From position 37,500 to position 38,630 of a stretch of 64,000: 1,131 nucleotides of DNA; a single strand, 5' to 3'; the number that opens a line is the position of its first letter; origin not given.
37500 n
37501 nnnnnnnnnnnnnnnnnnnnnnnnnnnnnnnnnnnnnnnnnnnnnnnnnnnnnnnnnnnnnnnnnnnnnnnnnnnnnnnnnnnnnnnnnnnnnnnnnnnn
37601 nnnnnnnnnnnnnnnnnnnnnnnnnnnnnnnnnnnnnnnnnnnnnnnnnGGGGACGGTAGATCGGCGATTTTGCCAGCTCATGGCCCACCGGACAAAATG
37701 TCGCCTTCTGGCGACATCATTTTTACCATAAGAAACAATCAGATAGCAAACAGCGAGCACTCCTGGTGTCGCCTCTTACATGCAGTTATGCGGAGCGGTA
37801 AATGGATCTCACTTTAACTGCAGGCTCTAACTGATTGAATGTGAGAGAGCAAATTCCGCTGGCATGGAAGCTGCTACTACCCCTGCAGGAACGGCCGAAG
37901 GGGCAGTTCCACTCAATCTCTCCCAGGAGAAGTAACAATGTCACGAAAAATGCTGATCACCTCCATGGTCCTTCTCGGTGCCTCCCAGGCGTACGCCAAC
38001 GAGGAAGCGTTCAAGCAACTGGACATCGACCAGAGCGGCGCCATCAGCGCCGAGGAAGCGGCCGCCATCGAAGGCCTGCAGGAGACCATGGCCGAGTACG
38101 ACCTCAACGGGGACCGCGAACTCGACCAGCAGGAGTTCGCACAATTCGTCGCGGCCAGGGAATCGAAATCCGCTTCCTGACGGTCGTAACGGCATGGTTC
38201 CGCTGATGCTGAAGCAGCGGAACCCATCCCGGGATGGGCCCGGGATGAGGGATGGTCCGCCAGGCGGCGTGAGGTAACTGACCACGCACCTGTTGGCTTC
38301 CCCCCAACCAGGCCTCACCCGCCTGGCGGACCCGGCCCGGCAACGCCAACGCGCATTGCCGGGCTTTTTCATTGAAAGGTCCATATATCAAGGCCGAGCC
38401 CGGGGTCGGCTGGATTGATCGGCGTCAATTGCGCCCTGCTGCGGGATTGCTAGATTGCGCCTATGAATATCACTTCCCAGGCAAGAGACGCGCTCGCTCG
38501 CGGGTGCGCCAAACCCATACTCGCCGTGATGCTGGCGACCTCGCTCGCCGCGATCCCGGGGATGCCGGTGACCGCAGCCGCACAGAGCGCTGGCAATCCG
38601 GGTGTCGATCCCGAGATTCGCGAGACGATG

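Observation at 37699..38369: Sigma-54 promoter with GlrR-type enhancer driving an EF-hand mini-protein and a ~190-nt hairpin-rich 3' region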

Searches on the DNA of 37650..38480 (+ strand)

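Call 18: search_rna_families(source=window, start=37650, end=38480, threshold=evalue, max_evalue=10)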
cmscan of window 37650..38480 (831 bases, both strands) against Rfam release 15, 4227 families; matches with E-value up to 10: 11.
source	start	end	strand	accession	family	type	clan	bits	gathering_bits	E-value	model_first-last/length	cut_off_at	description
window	38290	38364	-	RF04080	mir-762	Gene; miRNA;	-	18.8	80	9.4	1-75/75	no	mir-762 microRNA precursor family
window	38255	38331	+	RF04159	MIR1437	Gene; miRNA;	-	18.5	168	1.9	1-192/192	no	MIR1437 microRNA precursor family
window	38229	38322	-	RF00946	mir-1225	Gene; miRNA;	-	18.4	91.5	6.6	1-90/90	no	mir-1225 microRNA precursor family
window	38255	38331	-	RF04159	MIR1437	Gene; miRNA;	-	18.1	168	2.4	1-192/192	no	MIR1437 microRNA precursor family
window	38335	38364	-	RF03819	mir-Ro6-3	Gene; miRNA;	-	18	79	6.5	22-51/72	no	mir-Ro6-3 microRNA precursor family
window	38267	38369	-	RF02424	Bp2_287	Gene; sRNA;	-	17.9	70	0.14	1-174/174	no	Burkholderia sRNA Bp2_Cand287_SIPHT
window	38249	38334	+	RF00945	mir-1226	Gene; miRNA;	-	17.2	95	3.3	1-75/75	no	mir-1226 microRNA precursor family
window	37794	37860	+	RF00136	SNORD81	Gene; snRNA; snoRNA; CD-box;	CL00050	17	50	5.9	1-77/77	no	Small nucleolar RNA SNORD81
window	38298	38371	+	RF02784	SorX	Gene; sRNA;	-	16.2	46.6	0.52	1-73/73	no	Singlet oxygen resistance RNA X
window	38334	38379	+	RF02996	int-alpA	Gene; sRNA;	-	16.1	35.8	1.7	1-71/71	no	int-alpA RNA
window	38135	38227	-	RF02424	Bp2_287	Gene; sRNA;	-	10.8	70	9.1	1-174/174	no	Burkholderia sRNA Bp2_Cand287_SIPHT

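Call 57: build_rna_model(alignment_id=A3, structure=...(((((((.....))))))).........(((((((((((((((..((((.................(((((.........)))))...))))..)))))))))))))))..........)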
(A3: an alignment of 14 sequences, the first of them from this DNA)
Model R1 built from alignment A3 (14 sequences, 122 columns); structure: as given.
model positions 117; base pairs 31; branch points 1; effective number of sequences 2.94; information 0.59 bits per position. Calibrated on 0.2 Mb of random sequence (short: E-values are rough).
structure used (alignment columns):
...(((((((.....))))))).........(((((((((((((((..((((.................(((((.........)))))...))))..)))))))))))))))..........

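Call 58: search_with_rna_model(model_id=R1, sources=[window, L001, L002, L012, L013, L016, L018, L020, L021, L023, L024, L025, L026, L027, L028, L029, L030], max_evalue=1)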
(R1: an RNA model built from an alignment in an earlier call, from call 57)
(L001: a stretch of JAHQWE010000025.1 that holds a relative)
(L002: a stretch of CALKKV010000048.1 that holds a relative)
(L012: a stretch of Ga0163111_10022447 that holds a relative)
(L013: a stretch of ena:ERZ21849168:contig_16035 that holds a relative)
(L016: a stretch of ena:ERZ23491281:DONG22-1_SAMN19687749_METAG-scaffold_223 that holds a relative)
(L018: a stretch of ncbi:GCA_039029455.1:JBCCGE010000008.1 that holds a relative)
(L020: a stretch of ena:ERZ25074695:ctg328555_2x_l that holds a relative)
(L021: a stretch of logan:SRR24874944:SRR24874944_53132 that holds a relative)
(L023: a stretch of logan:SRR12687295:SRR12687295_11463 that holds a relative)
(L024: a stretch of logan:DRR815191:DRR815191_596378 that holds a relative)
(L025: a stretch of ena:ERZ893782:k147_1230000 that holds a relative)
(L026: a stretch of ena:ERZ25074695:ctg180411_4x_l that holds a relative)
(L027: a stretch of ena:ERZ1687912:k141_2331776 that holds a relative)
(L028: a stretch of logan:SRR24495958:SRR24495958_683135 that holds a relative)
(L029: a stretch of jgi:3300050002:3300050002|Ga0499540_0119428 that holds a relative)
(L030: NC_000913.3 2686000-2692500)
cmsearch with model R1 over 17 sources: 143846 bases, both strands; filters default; matches with E-value up to 1: 23.
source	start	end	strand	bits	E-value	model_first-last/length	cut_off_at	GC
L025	3271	3387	+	116.8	5e-23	1-117/117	no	0.62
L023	2897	3013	+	116.2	6.5e-23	1-117/117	no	0.6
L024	1311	1427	+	114.4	1.6e-22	1-117/117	no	0.6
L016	3271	3387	+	113.2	2.8e-22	1-117/117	no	0.62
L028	420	536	+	113.1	3e-22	1-117/117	no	0.56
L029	790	906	+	113.1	3e-22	1-117/117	no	0.56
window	38224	38342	+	95.4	1.8e-18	1-117/117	no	0.72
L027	3318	3437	+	92.9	6.2e-18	1-117/117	no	0.61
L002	4301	4417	-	92.2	8.7e-18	1-117/117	no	0.54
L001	4305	4423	-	89.2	3.8e-17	1-117/117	no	0.47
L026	3319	3415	+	88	6.8e-17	1-117/117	no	0.68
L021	3288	3406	+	87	1.1e-16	1-117/117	no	0.74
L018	569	687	+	86.1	1.8e-16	1-117/117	no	0.49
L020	661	780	+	82.2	1.2e-15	1-117/117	no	0.66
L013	3319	3415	+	74.1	6.5e-14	1-117/117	no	0.61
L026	3339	3421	-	19.3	0.033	1-117/117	no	0.65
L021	3309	3435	-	18.6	0.047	1-117/117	no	0.71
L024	1331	1449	-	18.3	0.053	1-117/117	no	0.58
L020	632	685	-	17.5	0.081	1-117/117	no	0.76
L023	2917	3033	-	17.1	0.096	1-117/117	no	0.57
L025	3291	3393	-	16.8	0.11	1-117/117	no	0.6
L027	3289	3342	-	16.2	0.15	1-117/117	no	0.65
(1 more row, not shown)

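Call 92: search_rna_families(sources=[L016, L001, L023, L018], threshold=evalue, max_evalue=1)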
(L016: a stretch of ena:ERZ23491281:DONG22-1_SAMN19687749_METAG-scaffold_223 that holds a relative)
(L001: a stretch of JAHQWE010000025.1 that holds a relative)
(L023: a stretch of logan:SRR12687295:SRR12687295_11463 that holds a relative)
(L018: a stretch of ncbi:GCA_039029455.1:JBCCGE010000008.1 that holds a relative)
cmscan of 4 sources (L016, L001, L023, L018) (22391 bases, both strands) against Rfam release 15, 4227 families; matches with E-value up to 1: 0.
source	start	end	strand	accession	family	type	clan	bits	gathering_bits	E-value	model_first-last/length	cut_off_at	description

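Call 94: search_dna_similar(query=window:37650-38372:+, collection=plasmids, mode=distant, max_rows=8)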
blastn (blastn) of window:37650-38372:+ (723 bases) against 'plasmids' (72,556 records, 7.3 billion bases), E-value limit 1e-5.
No match.

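Call 97: search_with_rna_model(model_id=R1, sources=[L031, L032, L033], max_evalue=1)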
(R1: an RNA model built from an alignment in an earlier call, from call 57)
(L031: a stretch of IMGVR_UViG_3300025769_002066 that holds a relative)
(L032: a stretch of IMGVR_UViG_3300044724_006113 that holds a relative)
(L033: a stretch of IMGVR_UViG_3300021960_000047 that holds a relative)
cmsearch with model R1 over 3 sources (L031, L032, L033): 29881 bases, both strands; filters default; matches with E-value up to 1: 3.
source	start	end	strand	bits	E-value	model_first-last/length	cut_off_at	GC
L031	8238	8271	+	11.9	0.26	51-87/117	no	0.41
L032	427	460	-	11.9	0.26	51-87/117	no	0.41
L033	1738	1771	-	11.9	0.26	51-87/117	no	0.41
